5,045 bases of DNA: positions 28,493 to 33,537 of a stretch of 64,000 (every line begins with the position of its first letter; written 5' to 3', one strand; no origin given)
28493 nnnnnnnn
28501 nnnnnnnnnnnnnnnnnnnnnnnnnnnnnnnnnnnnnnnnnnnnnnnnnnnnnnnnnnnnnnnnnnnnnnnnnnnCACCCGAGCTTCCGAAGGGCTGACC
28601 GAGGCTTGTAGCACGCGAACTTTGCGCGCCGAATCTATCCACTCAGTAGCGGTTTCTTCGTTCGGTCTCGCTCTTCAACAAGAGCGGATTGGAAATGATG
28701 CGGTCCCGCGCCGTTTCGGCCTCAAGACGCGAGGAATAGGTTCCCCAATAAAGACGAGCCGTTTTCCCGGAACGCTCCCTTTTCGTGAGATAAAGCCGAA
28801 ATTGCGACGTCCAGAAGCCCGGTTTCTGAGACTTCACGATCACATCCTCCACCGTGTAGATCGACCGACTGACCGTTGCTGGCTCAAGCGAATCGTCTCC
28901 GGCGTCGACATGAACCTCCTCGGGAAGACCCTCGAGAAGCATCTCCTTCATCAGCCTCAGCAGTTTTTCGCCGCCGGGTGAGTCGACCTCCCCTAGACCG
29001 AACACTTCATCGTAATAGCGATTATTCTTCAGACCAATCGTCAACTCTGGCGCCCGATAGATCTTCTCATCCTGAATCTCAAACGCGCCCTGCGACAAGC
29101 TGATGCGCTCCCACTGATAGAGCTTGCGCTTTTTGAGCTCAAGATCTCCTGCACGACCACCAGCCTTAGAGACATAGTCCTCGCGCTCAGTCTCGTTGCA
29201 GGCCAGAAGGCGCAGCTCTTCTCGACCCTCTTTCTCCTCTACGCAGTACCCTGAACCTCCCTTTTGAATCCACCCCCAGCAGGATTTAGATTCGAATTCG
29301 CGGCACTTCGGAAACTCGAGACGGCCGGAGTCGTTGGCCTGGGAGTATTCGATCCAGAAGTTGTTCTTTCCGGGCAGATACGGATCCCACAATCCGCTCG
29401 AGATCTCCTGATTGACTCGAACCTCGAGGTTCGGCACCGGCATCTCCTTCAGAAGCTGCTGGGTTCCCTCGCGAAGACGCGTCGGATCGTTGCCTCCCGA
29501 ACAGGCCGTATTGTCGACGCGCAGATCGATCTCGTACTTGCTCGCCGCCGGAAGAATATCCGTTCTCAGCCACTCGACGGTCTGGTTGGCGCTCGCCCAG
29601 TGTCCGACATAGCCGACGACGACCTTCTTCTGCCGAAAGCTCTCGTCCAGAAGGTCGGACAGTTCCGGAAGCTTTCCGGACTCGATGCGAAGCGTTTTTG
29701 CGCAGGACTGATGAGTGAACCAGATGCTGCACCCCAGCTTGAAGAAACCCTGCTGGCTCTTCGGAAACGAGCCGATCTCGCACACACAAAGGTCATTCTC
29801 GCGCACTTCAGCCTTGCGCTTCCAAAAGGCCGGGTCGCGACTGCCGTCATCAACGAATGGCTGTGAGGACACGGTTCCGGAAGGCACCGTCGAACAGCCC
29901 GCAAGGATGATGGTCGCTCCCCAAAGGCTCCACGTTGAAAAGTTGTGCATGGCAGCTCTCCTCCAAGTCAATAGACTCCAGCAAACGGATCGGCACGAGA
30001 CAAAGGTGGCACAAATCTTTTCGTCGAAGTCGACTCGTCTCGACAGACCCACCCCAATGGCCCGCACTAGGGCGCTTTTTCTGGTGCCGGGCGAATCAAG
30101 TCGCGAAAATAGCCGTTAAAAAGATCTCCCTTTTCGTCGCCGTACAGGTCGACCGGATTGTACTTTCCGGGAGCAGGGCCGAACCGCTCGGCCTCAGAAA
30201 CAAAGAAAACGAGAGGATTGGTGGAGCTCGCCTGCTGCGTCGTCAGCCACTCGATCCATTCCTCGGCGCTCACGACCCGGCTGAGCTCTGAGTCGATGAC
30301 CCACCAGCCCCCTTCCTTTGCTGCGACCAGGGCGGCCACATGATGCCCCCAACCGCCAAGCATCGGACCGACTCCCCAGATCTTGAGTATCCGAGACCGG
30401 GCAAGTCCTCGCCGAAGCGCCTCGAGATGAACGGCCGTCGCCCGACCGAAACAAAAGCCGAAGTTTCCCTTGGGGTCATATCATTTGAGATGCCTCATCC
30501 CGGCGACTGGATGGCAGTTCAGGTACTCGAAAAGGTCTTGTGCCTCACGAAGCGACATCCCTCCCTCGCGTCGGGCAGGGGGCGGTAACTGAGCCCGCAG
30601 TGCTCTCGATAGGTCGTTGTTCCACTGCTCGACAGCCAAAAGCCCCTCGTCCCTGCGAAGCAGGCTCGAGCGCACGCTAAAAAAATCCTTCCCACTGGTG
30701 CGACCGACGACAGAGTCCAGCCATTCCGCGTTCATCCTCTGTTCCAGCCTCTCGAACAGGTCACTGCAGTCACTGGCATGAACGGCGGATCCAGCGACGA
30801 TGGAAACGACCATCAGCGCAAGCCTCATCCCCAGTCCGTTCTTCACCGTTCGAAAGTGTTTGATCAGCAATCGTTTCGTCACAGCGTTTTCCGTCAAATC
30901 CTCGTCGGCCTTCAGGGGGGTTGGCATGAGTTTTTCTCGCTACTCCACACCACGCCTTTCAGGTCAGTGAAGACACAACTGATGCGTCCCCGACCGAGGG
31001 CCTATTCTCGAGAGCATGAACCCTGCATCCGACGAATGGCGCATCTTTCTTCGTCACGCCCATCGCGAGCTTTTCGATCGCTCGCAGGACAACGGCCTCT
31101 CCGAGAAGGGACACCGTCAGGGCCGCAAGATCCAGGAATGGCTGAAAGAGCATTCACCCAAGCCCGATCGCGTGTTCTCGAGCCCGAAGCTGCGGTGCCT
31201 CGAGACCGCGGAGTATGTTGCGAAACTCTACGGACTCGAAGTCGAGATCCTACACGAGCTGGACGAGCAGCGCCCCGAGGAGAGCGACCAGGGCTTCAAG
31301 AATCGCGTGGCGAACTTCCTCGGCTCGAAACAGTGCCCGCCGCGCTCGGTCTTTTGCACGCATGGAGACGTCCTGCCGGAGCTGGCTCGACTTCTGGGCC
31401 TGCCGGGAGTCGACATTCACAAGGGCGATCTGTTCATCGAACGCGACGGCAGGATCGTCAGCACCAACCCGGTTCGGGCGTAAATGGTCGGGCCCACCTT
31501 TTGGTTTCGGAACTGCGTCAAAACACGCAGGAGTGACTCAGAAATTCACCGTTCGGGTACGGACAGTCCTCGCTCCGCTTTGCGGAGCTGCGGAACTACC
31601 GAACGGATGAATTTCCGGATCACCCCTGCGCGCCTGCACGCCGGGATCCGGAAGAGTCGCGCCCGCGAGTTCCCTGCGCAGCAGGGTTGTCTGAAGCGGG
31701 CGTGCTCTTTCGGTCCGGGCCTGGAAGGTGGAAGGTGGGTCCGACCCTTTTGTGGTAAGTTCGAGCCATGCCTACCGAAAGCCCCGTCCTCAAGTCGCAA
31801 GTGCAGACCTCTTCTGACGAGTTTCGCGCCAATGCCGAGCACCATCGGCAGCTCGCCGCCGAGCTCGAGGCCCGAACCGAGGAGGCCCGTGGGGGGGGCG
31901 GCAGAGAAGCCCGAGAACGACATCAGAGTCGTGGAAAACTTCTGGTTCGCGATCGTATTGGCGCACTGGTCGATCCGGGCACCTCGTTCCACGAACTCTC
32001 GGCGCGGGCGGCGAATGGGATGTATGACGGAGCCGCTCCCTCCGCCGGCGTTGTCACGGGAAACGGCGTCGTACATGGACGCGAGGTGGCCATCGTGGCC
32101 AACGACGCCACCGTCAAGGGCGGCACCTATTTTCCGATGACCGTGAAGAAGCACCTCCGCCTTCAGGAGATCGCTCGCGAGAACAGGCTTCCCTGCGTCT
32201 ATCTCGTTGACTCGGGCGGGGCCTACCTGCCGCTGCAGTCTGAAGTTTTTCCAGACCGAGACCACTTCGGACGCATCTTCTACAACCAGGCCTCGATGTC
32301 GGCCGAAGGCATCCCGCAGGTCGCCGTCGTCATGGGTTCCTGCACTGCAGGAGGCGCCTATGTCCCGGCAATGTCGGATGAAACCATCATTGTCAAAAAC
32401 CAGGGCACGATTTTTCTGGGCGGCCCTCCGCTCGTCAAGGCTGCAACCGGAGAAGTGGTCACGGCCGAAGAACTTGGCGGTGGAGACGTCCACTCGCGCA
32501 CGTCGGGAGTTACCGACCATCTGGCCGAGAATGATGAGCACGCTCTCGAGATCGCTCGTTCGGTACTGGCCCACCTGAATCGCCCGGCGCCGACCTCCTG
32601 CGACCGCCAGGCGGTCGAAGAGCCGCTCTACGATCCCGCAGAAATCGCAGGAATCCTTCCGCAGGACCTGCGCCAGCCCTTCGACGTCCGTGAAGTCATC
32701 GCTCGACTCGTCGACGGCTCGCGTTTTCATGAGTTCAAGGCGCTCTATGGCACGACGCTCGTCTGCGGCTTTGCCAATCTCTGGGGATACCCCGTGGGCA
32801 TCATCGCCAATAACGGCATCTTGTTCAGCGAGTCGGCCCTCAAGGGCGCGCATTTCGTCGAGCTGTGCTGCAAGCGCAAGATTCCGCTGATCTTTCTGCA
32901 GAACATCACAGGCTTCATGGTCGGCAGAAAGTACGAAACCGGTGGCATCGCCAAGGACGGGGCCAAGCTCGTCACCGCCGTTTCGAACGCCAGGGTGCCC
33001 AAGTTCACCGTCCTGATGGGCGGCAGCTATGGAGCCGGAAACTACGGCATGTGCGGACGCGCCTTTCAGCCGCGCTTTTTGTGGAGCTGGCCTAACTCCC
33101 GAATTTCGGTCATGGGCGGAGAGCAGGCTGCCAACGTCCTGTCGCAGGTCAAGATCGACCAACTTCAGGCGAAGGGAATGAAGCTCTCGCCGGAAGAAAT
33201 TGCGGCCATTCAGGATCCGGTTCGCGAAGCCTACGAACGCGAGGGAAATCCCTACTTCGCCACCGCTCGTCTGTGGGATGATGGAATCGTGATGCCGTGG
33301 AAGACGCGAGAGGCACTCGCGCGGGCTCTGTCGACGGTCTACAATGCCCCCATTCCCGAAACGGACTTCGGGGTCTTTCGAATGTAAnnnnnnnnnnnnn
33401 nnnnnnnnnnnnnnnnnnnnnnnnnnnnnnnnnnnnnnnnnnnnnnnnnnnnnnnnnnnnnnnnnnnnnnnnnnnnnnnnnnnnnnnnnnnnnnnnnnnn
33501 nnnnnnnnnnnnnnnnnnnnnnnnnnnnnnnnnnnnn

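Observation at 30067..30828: In-frame TGA nine codons upstream of the catalytic Cys of a secreted transglutaminase-like peptidase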

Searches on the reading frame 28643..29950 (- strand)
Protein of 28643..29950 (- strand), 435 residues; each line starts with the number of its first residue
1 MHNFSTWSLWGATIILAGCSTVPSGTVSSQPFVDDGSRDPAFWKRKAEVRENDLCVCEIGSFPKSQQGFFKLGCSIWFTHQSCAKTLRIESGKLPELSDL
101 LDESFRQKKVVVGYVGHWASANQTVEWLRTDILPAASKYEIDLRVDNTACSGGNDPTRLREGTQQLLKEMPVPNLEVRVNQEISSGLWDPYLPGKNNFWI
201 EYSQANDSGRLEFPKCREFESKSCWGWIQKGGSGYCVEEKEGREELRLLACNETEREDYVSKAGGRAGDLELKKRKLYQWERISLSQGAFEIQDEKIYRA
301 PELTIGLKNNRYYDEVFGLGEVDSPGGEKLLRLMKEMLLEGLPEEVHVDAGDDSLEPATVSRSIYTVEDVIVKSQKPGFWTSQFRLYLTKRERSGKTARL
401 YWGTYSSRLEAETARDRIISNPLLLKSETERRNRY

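Call 33: search_protein_families(library=pfam, proteins=[window:28643-29950:-], max_evalue=0.001)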
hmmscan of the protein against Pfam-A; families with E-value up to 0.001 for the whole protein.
window:28643-29950:- (435 aa): 0 families
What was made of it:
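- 28643..29950 (-): Neighbouring gene for a 435-aa lipoprotein-like protein of unknown function (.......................). Its linkage to the glutaminase-like gene is conserved. Call 33 (no Pfam match).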

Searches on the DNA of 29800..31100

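Call 18: search_rna_families(source=window, start=29800, end=31100, threshold=evalue, max_evalue=10)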
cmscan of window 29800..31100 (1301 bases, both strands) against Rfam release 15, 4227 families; matches with E-value up to 10: 2.
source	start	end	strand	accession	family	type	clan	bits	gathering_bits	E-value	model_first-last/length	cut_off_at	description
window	30509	30560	+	RF00858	mir-306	Gene; miRNA;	-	15.7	52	3.8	1-81/81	no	mir-306 microRNA precursor family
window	30811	30850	-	RF01136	sR28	Gene; snRNA; snoRNA; CD-box;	-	11.4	39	4.8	1-55/55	no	Small nucleolar RNA sR28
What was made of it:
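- On Bacterial selenoprotein gene: There is no Rfam match at E <= 10 other than two chance eukaryotic/archaeal small-RNA hits (call 18).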

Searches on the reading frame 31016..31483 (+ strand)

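Call 33: search_protein_families(library=pfam, proteins=[window:31016-31483:+], max_evalue=0.001)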
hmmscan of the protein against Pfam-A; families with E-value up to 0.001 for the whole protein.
window:31016-31483:+ (155 aa): 1 family
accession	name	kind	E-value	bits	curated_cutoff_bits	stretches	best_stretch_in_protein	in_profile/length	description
PF00300.27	His_Phos_1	-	8.5e-13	48.8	21.7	1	11-85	3-80/194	Histidine phosphatase superfamily (branch 1)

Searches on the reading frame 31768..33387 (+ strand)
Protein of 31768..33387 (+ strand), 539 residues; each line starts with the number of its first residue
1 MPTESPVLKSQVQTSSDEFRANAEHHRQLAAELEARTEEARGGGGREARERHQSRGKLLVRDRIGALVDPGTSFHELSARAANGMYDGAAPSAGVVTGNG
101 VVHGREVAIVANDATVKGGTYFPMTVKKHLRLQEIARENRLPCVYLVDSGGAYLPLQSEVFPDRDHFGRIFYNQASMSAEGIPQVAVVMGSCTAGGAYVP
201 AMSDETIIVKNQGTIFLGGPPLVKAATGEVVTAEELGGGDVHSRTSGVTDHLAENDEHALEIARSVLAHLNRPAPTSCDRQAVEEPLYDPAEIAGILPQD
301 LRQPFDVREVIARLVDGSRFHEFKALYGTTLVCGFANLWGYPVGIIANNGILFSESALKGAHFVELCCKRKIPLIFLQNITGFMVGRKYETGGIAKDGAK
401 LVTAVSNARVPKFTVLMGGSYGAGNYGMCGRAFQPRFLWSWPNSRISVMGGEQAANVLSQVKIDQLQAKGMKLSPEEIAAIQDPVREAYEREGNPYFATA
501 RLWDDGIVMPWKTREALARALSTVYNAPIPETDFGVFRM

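Call 33: search_protein_families(library=pfam, proteins=[window:31768-33387:+], max_evalue=0.001)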
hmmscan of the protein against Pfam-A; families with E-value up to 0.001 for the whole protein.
window:31768-33387:+ (539 aa): 3 families
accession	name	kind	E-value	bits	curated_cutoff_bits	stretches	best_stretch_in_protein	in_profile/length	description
PF01039.27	Carboxyl_trans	-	3.7e-154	514.4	22.3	1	52-529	2-483/493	Carboxyl transferase domain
PF03255.19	ACCA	-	1.3e-11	44.7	23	1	117-211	124-215/310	Acetyl co-enzyme A carboxylase carboxyltransferase-like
PF06833.16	MdcE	-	5.9e-07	29.9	32.7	1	368-473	24-128/196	Malonate decarboxylase gamma subunit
